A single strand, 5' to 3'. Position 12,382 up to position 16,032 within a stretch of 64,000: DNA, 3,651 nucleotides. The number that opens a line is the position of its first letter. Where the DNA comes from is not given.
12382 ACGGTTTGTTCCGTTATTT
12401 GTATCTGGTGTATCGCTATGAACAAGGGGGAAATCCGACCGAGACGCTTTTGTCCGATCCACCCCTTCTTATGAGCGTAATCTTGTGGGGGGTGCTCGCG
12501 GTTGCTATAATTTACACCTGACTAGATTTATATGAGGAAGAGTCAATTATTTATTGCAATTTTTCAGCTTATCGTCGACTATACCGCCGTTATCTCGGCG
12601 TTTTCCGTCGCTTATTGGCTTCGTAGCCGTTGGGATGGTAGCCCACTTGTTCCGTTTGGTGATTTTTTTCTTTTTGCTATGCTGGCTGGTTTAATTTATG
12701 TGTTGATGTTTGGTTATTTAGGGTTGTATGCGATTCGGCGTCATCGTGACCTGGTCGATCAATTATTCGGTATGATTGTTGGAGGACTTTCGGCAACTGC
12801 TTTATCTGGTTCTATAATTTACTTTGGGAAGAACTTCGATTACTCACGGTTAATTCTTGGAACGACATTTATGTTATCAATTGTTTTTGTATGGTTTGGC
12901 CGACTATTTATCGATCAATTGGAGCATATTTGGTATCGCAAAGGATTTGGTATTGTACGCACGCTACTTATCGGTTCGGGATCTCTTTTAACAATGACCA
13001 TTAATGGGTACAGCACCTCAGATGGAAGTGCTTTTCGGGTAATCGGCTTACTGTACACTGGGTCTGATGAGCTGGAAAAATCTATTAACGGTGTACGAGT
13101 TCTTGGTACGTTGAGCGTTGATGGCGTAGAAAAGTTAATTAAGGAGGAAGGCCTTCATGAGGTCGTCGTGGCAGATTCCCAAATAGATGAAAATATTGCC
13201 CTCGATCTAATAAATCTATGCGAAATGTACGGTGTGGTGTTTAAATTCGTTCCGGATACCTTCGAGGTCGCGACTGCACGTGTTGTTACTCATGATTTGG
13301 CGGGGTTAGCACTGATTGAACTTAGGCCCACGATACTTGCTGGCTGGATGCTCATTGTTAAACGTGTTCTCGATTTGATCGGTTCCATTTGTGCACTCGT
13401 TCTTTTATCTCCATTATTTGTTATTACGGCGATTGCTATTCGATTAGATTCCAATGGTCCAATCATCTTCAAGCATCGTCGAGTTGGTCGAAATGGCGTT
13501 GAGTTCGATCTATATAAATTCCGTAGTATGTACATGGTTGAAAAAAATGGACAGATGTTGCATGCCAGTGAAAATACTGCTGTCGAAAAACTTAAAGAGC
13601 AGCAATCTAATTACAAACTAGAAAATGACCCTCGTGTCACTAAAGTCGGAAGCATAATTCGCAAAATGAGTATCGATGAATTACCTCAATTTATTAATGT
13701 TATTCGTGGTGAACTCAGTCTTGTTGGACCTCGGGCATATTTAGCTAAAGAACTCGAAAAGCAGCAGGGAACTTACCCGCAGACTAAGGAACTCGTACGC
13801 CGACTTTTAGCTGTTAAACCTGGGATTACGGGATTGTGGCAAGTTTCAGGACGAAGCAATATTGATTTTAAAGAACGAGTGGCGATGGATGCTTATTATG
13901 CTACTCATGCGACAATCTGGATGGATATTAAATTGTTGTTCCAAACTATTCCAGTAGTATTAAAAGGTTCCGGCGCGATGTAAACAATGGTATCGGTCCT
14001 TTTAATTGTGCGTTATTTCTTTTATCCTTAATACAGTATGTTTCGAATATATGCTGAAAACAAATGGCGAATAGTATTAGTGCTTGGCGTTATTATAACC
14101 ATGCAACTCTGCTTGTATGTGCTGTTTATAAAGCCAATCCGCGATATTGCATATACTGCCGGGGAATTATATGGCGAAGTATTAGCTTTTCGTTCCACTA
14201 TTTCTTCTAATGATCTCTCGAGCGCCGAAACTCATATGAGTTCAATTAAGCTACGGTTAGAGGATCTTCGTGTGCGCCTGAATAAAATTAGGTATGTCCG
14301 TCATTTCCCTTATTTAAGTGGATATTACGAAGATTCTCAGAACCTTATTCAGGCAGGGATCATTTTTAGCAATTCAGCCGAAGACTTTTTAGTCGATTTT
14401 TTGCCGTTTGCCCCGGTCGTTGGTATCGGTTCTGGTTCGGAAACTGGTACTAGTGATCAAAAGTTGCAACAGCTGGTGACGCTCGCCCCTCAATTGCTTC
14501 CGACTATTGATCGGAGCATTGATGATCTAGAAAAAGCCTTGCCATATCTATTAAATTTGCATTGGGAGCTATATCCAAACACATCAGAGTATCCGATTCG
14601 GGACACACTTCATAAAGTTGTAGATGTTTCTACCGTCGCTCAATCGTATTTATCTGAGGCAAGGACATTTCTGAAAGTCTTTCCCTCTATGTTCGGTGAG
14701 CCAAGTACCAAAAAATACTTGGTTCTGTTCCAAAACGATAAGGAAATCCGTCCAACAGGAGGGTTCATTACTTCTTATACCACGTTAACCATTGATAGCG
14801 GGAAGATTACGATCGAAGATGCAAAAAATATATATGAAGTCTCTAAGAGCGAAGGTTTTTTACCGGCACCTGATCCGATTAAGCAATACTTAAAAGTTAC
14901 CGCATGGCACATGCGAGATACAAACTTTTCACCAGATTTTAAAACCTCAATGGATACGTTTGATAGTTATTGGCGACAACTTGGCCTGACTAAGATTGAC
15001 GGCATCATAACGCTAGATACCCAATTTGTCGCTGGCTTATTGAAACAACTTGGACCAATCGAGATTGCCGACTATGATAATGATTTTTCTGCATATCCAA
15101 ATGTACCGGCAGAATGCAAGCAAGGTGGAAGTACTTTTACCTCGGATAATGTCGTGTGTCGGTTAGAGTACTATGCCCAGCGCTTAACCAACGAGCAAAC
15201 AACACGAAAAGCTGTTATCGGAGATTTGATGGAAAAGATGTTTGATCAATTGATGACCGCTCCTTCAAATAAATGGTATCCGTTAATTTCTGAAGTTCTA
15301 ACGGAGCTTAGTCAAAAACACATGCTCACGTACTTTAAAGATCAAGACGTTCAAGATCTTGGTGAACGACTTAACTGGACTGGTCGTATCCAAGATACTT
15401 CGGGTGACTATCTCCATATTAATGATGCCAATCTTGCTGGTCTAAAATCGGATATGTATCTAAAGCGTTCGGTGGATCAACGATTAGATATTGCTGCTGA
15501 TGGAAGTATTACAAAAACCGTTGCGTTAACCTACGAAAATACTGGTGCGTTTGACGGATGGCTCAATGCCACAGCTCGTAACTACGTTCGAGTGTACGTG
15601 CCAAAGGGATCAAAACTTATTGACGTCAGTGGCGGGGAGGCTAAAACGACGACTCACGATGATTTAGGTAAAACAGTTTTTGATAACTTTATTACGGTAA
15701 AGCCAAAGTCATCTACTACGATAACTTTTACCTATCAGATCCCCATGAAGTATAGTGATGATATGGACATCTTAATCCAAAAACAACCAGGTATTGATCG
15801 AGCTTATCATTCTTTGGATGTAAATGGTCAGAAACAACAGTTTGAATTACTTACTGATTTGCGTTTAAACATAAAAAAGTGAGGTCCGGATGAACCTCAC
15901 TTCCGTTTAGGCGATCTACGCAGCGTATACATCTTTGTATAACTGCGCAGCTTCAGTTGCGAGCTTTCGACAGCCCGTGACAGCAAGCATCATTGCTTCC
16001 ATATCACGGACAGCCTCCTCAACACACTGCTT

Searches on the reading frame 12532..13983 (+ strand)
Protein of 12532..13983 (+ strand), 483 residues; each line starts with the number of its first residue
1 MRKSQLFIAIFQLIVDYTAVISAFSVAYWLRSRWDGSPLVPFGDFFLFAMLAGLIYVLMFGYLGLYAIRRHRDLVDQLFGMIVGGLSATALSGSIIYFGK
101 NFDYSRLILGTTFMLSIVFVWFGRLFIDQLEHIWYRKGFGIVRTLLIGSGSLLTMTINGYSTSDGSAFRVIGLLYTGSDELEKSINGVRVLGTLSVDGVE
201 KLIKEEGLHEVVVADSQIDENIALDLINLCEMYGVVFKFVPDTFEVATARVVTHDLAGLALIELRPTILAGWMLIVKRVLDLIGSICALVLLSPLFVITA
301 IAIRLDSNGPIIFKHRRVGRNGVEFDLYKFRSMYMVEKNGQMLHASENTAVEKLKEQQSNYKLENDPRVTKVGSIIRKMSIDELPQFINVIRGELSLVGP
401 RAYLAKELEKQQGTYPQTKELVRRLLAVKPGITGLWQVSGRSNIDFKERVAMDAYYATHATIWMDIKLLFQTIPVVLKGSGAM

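Call 17: search_protein_families(library=pfam, proteins=[window:12532-13983:+], max_evalue=0.001)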
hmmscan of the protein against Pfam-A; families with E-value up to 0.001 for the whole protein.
window:12532-13983:+ (483 aa): 3 families
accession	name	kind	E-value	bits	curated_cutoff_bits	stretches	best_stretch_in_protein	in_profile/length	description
PF02397.22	Bac_transf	-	6.8e-64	215.1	27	1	277-478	1-179/179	Bacterial sugar transferase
PF13727.12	CoA_binding_3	-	5e-09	36.8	25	1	63-241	3-175/175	CoA-binding domain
PF12822.12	ECF_trnsprt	-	0.00054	20.5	30.7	1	40-120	67-146/169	ECF transporter, substrate-specific component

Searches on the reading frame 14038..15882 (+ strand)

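Call 17: search_protein_families(library=pfam, proteins=[window:14038-15882:+], max_evalue=0.001)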
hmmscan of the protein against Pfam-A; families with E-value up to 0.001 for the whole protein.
window:14038-15882:+ (614 aa): 1 family
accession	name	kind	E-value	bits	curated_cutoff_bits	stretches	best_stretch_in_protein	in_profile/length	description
PF13196.11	DUF4012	-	3.5e-27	96.1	28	1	225-346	4-127/144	Protein of unknown function (DUF4012)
